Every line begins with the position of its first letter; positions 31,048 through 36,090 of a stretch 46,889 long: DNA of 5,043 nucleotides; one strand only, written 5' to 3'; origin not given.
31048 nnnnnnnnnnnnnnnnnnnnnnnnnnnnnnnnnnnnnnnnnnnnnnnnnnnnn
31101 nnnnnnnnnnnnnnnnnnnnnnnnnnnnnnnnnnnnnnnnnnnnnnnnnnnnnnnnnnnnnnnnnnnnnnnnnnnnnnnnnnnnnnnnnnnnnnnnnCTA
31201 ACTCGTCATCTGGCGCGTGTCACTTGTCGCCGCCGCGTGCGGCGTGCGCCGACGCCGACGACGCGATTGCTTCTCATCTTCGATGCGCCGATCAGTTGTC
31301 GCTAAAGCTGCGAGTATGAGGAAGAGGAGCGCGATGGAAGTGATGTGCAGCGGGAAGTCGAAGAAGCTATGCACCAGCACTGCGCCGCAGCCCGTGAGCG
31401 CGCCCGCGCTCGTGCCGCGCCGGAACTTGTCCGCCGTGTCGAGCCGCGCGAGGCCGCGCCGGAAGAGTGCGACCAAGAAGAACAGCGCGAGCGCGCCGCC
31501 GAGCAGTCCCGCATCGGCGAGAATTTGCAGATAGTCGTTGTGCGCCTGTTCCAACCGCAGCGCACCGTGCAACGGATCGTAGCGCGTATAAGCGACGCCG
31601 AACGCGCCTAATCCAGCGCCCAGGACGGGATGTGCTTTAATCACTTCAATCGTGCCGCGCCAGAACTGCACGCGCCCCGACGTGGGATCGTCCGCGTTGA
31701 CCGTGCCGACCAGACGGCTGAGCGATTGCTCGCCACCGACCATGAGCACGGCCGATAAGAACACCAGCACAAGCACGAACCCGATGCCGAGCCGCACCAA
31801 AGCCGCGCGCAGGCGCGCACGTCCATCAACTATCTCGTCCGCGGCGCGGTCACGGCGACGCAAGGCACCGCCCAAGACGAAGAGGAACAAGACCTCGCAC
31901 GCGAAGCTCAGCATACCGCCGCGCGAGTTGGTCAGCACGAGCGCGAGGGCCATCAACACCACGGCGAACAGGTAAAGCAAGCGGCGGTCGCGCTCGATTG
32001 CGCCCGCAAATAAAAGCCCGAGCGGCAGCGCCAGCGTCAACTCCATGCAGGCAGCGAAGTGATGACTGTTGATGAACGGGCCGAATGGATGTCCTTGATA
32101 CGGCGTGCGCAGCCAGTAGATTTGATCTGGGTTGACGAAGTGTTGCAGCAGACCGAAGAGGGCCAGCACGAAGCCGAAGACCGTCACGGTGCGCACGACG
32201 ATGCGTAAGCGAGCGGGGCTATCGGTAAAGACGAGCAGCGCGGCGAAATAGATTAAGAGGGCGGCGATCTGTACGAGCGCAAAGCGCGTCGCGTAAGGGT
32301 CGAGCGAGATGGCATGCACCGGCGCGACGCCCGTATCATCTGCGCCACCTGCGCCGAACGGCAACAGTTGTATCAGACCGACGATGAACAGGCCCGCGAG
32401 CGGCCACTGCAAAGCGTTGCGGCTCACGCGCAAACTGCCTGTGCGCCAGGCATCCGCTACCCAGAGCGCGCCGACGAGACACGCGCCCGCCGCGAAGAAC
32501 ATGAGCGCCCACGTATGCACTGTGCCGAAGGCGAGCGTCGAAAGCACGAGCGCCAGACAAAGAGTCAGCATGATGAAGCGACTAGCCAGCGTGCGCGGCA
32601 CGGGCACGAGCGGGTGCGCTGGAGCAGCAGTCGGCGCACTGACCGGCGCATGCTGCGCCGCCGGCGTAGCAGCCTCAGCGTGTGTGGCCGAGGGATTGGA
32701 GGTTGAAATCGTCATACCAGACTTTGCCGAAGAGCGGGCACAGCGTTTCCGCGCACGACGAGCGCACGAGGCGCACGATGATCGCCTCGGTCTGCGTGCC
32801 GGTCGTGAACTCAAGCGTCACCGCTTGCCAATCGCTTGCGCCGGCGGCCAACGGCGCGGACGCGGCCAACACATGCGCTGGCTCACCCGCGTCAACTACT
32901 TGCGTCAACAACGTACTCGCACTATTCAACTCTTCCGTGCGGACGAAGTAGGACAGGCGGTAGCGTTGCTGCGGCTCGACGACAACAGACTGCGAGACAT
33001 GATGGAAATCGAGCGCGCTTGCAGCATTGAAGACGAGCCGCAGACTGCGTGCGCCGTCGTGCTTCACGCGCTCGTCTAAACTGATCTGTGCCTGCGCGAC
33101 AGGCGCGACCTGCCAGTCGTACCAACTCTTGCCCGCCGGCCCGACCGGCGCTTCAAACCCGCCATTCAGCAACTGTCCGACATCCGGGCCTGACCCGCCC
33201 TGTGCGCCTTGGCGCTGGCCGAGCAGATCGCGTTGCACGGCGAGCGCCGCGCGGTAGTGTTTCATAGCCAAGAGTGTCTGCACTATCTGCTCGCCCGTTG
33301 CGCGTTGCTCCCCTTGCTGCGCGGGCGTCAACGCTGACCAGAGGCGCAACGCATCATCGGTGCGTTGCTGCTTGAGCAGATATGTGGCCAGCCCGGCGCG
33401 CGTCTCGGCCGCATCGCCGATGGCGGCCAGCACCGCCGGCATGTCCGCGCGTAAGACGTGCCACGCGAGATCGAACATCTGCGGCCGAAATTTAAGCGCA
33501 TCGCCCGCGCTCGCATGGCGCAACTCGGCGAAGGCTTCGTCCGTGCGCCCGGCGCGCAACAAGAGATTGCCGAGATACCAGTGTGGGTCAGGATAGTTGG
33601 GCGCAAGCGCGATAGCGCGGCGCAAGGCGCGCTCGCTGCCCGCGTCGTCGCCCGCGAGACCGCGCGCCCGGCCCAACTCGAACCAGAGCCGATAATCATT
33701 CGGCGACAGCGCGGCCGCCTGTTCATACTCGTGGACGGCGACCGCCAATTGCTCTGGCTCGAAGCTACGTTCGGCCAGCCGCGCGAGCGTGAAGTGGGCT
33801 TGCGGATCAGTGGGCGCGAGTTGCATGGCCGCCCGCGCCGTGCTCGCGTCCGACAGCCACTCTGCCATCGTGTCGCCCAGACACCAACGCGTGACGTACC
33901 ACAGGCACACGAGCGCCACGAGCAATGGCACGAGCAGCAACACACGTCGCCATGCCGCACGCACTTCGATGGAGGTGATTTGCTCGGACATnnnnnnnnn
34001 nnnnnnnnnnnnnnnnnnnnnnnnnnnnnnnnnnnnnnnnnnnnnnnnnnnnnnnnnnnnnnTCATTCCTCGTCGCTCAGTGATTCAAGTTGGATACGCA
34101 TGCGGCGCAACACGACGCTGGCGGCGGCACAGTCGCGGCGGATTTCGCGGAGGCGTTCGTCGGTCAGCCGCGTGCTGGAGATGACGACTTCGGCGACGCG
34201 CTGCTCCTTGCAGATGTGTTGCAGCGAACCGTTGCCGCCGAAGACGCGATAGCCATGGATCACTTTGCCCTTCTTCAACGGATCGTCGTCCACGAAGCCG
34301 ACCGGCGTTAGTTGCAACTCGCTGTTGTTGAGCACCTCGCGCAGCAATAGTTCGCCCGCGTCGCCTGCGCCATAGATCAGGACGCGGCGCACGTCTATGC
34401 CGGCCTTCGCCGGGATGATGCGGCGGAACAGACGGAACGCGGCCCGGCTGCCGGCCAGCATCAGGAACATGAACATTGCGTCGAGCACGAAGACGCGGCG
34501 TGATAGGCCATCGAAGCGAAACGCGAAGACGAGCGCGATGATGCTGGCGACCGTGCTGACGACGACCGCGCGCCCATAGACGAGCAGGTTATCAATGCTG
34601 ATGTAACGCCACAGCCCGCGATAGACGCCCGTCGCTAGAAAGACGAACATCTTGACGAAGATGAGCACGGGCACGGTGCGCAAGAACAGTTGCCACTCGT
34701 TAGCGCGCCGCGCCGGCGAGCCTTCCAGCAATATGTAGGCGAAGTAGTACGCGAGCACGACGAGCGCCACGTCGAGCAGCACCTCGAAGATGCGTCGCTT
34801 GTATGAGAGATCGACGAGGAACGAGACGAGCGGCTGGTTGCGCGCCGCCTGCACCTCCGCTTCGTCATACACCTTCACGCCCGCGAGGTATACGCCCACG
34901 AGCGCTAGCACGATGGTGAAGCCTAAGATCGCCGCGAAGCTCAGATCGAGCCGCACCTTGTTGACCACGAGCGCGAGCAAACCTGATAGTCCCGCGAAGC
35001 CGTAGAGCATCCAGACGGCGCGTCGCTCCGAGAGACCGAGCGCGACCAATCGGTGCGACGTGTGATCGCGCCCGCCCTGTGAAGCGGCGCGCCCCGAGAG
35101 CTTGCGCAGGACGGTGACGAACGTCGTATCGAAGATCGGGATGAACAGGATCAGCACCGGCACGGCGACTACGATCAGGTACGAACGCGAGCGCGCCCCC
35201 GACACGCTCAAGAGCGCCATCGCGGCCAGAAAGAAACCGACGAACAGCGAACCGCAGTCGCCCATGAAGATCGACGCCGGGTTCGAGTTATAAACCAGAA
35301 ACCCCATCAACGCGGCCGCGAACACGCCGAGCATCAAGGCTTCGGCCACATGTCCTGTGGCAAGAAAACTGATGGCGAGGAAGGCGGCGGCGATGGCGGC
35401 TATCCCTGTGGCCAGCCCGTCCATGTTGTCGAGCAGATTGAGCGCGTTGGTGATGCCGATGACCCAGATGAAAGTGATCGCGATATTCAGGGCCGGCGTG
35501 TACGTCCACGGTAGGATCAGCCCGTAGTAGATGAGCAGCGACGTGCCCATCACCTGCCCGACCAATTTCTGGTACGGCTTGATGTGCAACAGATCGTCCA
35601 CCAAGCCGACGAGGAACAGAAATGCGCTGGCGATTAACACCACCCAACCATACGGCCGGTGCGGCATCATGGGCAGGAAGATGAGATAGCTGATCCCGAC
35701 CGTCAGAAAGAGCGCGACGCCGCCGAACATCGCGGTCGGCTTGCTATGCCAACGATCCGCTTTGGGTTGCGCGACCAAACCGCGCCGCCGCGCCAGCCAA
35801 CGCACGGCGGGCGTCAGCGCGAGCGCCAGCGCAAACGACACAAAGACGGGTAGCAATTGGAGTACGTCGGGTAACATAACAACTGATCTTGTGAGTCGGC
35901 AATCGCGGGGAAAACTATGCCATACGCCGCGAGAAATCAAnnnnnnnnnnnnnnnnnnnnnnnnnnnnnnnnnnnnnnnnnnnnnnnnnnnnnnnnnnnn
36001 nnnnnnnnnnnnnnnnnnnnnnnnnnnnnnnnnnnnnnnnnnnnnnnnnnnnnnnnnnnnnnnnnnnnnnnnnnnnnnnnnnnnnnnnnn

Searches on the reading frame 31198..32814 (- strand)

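Call 7: search_protein_families(library=pfam, proteins=[window:31198-32814:-], max_evalue=0.001)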
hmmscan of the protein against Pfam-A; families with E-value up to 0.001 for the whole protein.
window:31198-32814:- (538 aa): 1 family
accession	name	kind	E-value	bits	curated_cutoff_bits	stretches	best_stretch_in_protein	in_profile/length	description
PF04932.20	Wzy_C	-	6.9e-25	88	31.7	1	283-443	1-148/149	O-Antigen ligase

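Call 37: search_protein_families(library=ncbifam, proteins=[window:31198-32814:-], max_evalue=0.00001)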
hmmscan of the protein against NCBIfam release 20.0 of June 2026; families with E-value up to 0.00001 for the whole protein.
window:31198-32814:- (538 aa): 2 families
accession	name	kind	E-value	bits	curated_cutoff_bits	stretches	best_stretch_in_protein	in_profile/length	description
TIGR03097.1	PEP_O_lig_1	hypoth_equivalog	1.4e-10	40.6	188.1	1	252-454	169-349/408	putative O-glycosylation ligase, exosortase A system-associated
TIGR00947.1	2A73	equivalog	2.1e-10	40.2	366.4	1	263-505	182-420/425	IctB family putative bicarbonate transporter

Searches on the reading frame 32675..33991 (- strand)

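Call 7: search_protein_families(library=pfam, proteins=[window:32675-33991:-], max_evalue=0.001)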
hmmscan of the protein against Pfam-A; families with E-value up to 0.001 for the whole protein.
window:32675-33991:- (438 aa): 9 families
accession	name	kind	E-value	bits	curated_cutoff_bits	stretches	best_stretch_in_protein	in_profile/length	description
PF13431.12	TPR_17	-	1.6e-12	47.1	24.4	0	123-153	2-32/34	Tetratricopeptide repeat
PF13414.12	TPR_11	-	9.3e-11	41.7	26.8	1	122-148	16-42/42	TPR repeat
PF14559.12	TPR_19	-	8.6e-09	36.1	25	1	120-161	11-52/68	Tetratricopeptide repeat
PF07719.23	TPR_2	-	8.9e-08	32.1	27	0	101-133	2-34/34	Tetratricopeptide repeat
PF13428.12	TPR_14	-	2.9e-06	27.9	23.5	0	101-142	2-43/44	Tetratricopeptide repeat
PF02018.23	CBM_4_9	-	9.7e-05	23.2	25.9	1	273-406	3-127/136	Carbohydrate binding domain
PF22637.2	CBM_4_9_1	-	0.00014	22.5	27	1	331-408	58-132/148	BppA domain 1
PF23914.1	TPR_CcmH_CycH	-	0.00028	21.2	42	0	96-149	46-99/158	Cytochrome c-type biogenesis protein H TPR domain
PF13432.12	TPR_16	-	0.00033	21.5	32.7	0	81-134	12-65/65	Tetratricopeptide repeat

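Call 37: search_protein_families(library=ncbifam, proteins=[window:32675-33991:-], max_evalue=0.00001)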
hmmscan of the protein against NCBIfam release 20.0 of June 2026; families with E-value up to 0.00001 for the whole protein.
window:32675-33991:- (438 aa): 2 families
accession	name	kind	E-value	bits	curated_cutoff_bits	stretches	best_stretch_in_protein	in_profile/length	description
TIGR02917.1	PEP_TPR_lipo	equivalog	5.1e-06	24.6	312.2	0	53-257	523-730/899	XrtA/PEP-CTERM system TPR-repeat protein PrsT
TIGR02552.1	LcrH_SycD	equivalog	9.6e-06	25.4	104.8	0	63-162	15-114/136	SycD/LcrH family type III secretion system chaperone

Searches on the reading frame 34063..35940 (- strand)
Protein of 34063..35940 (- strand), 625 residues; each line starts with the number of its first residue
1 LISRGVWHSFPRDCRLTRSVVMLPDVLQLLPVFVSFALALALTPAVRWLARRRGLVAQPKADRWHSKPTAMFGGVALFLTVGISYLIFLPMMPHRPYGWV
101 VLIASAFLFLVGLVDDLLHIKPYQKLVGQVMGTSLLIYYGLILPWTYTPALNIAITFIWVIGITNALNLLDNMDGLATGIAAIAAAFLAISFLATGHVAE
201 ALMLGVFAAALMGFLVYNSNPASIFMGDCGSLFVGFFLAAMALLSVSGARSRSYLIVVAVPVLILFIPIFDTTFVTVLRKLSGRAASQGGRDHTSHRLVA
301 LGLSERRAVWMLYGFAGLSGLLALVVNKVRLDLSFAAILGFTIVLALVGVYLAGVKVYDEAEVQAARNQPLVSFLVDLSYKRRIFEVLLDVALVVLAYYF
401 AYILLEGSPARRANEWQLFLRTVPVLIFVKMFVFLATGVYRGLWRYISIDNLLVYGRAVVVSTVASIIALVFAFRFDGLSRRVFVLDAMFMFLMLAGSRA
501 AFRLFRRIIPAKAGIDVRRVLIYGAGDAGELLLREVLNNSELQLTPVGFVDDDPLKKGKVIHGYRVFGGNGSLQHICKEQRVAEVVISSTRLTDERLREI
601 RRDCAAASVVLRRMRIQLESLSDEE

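Call 7: search_protein_families(library=pfam, proteins=[window:34063-35940:-], max_evalue=0.001)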
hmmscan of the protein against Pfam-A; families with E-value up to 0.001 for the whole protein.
window:34063-35940:- (625 aa): 2 families
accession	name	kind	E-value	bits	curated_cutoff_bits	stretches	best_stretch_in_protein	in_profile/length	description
PF00953.26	Glycos_transf_4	-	3e-33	115.5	27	1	99-245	2-159/160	Glycosyl transferase family 4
PF13727.12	CoA_binding_3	-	4e-12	46.9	25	1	437-588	3-148/175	CoA-binding domain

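Call 37: search_protein_families(library=ncbifam, proteins=[window:34063-35940:-], max_evalue=0.00001)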
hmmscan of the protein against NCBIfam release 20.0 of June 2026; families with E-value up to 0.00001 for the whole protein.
window:34063-35940:- (625 aa): 6 families
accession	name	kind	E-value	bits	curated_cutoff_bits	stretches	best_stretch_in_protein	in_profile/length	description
TIGR02380.1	ECA_wecA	exception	2e-26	93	326.05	1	33-346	5-327/346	UDP-N-acetylglucosamine--undecaprenyl-phosphate N-acetylglucosaminephosphotransferase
NF053644.1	MraY_archaea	equivalog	7.8e-24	84.6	450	1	125-268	153-295/340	pseudomurein biosynthesis MraY family phospho-N-acetylmuramoyl-pentapeptide-transferase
TIGR03025.1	EPS_sugtrans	subfamily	1.3e-21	77.3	295.55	1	388-609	1-216/445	exopolysaccharide biosynthesis polyprenyl glycosylphosphotransferase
TIGR03023.1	WcaJ_sugtrans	equivalog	4.3e-20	72.4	410.75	1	388-611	1-223/453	undecaprenyl-phosphate glucose phosphotransferase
TIGR00445.1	mraY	equivalog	7.4e-12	45.4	192.05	1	67-247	33-247/321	phospho-N-acetylmuramoyl-pentapeptide-transferase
TIGR03022.1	WbaP_sugtrans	subfamily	2.5e-10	40.2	403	1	387-600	2-207/456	undecaprenyl-phosphate galactose phosphotransferase WbaP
